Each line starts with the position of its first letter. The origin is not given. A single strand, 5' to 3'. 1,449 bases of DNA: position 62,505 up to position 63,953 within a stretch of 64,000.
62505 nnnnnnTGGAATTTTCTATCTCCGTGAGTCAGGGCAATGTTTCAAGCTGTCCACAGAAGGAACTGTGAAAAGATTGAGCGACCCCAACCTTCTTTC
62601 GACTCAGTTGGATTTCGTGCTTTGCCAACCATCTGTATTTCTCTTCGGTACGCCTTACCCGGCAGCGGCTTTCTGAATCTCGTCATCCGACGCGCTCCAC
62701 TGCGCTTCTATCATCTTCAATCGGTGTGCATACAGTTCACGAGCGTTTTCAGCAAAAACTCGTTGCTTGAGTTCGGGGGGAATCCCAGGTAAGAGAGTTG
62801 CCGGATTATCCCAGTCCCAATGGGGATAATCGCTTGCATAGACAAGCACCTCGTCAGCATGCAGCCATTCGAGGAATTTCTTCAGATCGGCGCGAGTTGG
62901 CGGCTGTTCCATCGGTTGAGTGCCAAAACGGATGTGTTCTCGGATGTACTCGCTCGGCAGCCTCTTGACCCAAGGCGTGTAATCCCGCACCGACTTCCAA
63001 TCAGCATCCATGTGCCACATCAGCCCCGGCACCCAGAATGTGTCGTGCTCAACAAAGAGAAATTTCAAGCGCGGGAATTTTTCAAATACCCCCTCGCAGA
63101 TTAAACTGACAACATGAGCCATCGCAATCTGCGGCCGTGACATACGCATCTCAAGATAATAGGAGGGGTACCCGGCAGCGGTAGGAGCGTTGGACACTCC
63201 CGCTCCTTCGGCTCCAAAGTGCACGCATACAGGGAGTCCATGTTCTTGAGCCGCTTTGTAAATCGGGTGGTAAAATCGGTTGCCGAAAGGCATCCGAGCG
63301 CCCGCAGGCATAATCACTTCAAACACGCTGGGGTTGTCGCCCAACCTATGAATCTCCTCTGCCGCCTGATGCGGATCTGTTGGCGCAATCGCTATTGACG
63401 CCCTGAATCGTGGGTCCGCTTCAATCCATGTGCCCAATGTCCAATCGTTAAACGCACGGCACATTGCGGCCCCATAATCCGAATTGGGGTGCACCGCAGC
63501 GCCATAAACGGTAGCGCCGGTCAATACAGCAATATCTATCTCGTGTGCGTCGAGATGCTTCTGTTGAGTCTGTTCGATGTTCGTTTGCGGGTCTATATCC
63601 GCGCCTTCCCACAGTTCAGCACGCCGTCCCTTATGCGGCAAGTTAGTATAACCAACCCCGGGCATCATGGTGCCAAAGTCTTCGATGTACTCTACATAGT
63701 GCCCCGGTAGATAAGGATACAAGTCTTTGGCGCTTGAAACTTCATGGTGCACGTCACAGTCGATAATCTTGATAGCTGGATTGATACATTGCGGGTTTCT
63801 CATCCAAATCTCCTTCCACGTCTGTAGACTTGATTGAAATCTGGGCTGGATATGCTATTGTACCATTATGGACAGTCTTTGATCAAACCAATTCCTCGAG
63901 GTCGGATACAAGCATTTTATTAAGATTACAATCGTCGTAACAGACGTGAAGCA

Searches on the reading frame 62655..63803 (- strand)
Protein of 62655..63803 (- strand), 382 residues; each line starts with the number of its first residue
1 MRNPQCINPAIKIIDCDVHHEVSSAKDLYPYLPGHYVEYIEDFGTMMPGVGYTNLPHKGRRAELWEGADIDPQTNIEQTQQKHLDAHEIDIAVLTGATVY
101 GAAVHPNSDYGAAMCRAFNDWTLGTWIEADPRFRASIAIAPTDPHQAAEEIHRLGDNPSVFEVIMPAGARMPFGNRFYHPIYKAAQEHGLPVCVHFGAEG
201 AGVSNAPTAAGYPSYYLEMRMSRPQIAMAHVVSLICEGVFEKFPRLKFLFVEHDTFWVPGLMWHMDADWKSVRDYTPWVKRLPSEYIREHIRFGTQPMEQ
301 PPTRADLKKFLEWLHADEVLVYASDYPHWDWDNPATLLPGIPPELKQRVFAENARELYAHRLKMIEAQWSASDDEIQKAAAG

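Call 43: search_protein_families(library=pfam, proteins=[window:62655-63803:-], max_evalue=0.00001)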
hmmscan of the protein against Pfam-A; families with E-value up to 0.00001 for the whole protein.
window:62655-63803:- (382 aa): 1 family
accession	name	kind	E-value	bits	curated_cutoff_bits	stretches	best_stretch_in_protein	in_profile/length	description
PF04909.20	Amidohydro_2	-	5.3e-31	108.9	26.4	1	15-358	2-287/289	Amidohydrolase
